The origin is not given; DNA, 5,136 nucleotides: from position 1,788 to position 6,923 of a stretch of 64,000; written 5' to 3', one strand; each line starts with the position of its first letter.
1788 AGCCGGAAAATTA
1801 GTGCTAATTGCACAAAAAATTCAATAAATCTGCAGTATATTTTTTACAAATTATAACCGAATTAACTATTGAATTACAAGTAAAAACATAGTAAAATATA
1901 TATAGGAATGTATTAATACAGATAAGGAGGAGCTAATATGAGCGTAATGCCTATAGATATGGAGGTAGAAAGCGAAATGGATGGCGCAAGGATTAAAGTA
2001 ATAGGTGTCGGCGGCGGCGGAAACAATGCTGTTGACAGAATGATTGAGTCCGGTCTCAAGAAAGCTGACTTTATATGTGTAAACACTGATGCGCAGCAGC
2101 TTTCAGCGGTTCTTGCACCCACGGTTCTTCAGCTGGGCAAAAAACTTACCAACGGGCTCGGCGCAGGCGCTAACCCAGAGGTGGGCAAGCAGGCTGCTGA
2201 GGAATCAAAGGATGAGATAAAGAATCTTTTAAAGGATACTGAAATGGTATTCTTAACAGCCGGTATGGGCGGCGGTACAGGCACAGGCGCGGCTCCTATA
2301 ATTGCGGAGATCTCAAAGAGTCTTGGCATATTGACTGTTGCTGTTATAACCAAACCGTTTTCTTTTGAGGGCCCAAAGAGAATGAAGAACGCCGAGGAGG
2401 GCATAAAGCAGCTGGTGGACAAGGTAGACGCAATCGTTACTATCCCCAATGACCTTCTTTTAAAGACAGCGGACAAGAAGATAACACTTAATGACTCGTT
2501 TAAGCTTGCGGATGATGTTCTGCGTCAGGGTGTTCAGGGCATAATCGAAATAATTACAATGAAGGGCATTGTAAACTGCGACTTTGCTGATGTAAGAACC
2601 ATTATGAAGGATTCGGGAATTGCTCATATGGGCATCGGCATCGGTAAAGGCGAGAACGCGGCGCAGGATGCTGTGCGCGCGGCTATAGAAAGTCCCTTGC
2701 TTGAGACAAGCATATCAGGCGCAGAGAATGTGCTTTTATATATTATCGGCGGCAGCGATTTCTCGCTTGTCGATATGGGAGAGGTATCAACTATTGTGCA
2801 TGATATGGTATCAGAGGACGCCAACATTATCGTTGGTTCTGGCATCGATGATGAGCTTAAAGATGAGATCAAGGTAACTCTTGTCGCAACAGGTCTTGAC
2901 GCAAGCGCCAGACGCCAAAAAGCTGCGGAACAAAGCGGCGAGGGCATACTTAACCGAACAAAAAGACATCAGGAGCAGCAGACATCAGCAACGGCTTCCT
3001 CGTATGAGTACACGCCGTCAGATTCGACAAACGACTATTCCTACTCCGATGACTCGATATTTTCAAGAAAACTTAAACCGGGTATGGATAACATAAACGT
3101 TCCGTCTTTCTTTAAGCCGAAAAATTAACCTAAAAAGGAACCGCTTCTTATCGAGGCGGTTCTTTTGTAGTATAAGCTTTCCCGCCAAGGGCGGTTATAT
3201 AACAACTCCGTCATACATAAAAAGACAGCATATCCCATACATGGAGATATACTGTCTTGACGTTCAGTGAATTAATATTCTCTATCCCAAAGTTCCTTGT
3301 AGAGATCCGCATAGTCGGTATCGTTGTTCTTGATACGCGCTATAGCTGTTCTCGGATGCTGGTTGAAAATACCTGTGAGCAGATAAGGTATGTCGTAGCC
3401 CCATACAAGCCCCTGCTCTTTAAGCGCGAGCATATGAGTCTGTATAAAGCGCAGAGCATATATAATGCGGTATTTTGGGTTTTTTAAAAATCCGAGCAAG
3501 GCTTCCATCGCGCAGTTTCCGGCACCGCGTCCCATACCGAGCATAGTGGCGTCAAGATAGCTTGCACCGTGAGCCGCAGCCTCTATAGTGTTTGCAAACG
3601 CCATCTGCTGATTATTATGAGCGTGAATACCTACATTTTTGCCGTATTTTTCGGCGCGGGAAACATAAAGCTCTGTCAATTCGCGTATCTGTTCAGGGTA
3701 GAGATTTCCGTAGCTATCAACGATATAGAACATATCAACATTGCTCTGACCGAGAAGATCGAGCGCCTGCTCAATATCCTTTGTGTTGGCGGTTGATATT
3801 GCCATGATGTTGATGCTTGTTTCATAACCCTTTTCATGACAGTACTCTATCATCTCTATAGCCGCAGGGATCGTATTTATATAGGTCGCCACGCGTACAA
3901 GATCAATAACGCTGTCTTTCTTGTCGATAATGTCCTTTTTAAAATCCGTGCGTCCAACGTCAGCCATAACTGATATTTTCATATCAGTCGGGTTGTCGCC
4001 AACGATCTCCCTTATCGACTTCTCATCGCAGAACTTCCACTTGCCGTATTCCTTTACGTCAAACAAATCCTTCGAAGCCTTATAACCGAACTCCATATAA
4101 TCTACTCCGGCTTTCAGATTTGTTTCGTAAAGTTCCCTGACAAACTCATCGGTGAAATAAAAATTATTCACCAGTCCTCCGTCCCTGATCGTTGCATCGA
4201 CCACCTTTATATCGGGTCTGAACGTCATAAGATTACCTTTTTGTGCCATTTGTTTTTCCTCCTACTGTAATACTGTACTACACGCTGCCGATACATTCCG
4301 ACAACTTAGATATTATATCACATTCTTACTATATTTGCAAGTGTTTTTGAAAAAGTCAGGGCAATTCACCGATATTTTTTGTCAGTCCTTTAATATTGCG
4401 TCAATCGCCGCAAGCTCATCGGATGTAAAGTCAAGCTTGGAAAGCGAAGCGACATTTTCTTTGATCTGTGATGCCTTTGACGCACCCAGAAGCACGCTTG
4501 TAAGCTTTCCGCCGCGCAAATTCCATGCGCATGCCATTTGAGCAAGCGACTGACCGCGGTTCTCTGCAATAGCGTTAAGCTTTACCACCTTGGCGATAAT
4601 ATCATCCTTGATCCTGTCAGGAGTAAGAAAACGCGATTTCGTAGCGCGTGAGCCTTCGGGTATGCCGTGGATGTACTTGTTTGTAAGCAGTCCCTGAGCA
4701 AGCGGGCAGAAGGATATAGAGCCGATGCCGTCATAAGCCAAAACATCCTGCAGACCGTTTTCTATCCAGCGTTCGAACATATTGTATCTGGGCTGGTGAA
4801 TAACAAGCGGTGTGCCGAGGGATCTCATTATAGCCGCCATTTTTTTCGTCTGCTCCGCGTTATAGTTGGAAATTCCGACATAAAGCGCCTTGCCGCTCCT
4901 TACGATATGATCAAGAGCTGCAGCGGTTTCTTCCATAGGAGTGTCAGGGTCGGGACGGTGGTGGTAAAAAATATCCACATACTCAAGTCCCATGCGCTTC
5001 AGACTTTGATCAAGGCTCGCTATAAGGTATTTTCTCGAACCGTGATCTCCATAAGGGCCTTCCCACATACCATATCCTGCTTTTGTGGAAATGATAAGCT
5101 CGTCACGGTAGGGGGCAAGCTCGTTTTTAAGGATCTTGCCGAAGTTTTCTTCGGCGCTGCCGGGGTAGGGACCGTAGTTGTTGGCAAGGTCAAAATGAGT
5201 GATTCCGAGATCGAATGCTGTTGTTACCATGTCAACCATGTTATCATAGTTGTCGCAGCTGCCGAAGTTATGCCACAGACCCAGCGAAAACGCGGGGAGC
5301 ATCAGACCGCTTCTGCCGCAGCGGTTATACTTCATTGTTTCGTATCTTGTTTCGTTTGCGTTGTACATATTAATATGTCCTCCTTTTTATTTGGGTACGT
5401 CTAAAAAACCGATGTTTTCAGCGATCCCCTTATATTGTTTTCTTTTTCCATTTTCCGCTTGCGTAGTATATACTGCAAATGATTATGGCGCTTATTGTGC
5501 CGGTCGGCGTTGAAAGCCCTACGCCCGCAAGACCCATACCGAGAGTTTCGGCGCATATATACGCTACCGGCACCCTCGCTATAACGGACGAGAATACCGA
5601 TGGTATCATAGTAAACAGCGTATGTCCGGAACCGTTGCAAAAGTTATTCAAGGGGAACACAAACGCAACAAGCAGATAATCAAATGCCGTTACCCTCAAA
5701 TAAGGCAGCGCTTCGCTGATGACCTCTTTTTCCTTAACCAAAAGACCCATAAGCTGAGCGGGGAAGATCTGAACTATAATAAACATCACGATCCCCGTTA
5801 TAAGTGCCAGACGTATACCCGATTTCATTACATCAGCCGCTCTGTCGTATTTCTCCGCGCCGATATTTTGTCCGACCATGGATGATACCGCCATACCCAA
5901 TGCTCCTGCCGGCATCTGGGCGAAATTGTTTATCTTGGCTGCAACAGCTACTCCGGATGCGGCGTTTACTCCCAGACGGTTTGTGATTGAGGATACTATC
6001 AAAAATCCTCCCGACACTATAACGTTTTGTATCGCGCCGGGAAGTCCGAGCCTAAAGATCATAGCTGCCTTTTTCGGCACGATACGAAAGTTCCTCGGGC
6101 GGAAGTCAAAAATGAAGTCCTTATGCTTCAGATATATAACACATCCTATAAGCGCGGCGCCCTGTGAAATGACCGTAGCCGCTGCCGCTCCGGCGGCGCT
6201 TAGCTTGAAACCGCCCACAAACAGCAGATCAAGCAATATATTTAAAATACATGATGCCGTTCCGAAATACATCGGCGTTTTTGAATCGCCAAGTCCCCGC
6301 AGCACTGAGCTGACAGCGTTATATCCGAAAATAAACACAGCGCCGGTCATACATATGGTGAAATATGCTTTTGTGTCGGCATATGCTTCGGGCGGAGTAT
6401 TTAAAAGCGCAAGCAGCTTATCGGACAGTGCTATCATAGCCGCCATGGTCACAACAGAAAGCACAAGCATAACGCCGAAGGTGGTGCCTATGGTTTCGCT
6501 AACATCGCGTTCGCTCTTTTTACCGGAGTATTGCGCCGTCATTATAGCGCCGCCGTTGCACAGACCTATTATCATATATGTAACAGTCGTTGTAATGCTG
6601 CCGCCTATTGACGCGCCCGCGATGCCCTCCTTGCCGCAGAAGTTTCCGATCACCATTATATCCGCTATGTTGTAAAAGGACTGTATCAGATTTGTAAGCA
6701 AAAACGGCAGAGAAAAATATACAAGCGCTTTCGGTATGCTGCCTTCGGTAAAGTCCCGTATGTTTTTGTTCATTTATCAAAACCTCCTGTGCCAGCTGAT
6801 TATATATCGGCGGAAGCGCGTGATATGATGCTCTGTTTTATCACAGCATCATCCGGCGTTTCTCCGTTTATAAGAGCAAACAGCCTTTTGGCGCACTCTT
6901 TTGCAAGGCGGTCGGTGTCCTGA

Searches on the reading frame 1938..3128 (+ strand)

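Call 74: search_protein_families(library=pfam, proteins=[window:1938-3128:+], max_evalue=0.00001)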
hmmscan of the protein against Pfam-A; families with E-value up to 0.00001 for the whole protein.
window:1938-3128:+ (396 aa): 2 families
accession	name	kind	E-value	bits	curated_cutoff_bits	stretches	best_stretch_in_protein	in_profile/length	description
PF00091.31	Tubulin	-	1.6e-51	175.7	33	1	18-178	1-189/190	Tubulin/FtsZ family, GTPase domain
PF12327.13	FtsZ_C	-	3.6e-28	98.1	27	1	227-321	1-95/95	FtsZ family, C-terminal domain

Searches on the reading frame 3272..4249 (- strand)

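Call 74: search_protein_families(library=pfam, proteins=[window:3272-4249:-], max_evalue=0.00001)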
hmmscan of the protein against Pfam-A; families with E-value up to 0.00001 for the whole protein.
window:3272-4249:- (325 aa): 1 family
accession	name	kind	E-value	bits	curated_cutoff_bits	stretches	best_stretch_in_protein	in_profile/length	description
PF00682.25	HMGL-like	-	4.1e-24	85.8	29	1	14-256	2-240/260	HMGL-like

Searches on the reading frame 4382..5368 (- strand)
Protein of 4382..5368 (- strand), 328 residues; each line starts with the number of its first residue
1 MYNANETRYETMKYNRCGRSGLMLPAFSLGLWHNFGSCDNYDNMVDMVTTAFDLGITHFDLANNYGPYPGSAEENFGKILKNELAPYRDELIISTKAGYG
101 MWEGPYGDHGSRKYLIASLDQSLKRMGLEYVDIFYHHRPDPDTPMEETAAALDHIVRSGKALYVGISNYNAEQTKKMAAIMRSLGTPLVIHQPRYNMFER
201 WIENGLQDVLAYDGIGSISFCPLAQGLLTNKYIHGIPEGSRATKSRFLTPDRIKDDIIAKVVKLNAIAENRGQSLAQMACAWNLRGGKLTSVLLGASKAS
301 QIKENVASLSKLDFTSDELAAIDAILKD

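Call 74: search_protein_families(library=pfam, proteins=[window:4382-5368:-], max_evalue=0.00001)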
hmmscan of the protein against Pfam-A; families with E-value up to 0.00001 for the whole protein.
window:4382-5368:- (328 aa): 1 family
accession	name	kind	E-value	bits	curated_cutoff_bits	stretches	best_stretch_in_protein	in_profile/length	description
PF00248.27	Aldo_ket_red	-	2.2e-68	230.9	24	1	29-326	4-290/291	Aldo/keto reductase family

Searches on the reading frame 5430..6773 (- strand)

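Call 74: search_protein_families(library=pfam, proteins=[window:5430-6773:-], max_evalue=0.00001)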
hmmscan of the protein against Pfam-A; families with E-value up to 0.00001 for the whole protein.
window:5430-6773:- (447 aa): 2 families
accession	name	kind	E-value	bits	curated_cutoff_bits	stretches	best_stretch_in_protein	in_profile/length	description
PF01554.23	MatE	-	3.9e-61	205.9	24.9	2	23-183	1-160/161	MatE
PF03023.19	MurJ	-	8.4e-07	28.4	27.4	1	86-223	268-407/451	Lipid II flippase MurJ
